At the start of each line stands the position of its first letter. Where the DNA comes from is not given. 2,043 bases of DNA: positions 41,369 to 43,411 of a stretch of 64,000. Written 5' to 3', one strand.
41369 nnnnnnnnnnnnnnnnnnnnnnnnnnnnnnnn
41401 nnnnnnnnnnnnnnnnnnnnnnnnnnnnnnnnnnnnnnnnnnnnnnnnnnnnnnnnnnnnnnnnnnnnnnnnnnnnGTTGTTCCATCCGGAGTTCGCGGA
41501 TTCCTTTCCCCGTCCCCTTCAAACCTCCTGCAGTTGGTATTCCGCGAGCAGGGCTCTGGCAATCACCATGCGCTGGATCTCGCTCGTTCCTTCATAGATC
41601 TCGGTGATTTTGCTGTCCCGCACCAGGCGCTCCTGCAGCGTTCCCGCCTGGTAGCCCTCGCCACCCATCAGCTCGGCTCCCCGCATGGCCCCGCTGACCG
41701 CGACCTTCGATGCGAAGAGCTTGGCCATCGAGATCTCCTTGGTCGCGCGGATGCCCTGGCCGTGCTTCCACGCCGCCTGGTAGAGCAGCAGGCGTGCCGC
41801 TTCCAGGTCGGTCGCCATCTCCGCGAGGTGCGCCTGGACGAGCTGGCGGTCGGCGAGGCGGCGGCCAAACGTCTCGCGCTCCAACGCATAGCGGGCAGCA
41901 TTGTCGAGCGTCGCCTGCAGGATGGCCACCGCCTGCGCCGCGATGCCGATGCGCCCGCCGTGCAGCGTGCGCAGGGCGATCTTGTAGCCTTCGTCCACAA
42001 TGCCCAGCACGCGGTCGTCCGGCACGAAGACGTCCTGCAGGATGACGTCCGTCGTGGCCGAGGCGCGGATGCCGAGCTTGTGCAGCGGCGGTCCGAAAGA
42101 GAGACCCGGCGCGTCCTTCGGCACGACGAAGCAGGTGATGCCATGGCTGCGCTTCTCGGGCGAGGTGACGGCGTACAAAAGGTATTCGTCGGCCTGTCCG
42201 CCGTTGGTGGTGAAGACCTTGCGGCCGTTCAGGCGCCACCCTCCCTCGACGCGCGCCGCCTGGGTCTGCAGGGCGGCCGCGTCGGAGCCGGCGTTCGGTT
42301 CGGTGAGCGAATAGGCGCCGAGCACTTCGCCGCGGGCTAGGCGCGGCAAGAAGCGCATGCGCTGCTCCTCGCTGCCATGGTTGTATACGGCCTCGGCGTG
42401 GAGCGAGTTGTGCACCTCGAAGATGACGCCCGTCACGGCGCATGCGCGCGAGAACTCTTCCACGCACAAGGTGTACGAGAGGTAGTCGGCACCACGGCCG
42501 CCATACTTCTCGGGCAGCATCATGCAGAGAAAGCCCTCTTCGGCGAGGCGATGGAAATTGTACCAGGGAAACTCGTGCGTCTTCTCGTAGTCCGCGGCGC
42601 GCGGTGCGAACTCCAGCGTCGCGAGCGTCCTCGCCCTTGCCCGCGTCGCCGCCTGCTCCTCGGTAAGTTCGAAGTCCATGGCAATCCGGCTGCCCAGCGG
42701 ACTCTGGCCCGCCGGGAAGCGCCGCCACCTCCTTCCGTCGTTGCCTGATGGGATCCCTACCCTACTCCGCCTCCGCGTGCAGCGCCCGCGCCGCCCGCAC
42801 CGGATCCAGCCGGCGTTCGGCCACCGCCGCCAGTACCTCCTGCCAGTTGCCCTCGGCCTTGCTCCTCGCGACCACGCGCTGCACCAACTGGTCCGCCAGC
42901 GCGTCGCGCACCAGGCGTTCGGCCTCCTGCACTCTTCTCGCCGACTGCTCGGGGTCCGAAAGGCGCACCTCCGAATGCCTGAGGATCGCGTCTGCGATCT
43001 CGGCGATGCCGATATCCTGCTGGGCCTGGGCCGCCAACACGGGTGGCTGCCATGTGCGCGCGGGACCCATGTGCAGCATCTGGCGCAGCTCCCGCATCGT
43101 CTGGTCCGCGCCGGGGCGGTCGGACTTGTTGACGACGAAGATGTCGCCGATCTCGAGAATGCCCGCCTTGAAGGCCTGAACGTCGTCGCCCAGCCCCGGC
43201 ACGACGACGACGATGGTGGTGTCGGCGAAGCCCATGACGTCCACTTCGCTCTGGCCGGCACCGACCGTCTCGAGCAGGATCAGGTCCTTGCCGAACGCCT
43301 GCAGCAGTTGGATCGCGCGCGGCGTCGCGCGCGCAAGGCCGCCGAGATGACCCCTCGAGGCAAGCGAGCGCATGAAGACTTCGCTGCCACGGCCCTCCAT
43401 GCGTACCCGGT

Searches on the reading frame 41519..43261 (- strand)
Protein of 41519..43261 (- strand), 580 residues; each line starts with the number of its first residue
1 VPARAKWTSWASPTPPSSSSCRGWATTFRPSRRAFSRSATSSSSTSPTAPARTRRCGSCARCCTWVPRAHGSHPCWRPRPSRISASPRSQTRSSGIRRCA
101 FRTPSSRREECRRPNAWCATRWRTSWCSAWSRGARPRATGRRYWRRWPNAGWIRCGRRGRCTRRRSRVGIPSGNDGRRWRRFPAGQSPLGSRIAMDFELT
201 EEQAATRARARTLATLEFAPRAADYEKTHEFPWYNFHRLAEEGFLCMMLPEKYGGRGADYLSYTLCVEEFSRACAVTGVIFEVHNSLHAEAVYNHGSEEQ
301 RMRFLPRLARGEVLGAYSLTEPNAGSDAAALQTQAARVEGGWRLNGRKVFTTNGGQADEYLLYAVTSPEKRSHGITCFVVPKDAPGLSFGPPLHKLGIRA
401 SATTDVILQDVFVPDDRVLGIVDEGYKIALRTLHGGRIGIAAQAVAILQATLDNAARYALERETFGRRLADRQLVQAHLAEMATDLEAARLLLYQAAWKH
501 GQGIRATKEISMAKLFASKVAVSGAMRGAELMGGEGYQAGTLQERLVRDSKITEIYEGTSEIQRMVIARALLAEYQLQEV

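Call 55: search_protein_families(library=pfam, proteins=[window:41519-43261:-], max_evalue=0.00001)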
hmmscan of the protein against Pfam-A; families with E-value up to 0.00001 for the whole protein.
window:41519-43261:- (580 aa): 4 families
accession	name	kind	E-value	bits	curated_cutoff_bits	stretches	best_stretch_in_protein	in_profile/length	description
PF00441.29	Acyl-CoA_dh_1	-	7.9e-45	153.1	22.4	1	424-572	2-150/150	Acyl-CoA dehydrogenase, C-terminal domain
PF02771.21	Acyl-CoA_dh_N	-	2.4e-34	118.5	22.9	1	200-312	1-113/113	Acyl-CoA dehydrogenase, N-terminal domain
PF02770.24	Acyl-CoA_dh_M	-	6.3e-25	87.6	33.3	1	316-411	1-97/97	Acyl-CoA dehydrogenase, middle domain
PF08028.16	Acyl-CoA_dh_2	-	2.6e-16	60.6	22.7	1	438-560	1-133/134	Acyl-CoA dehydrogenase, C-terminal domain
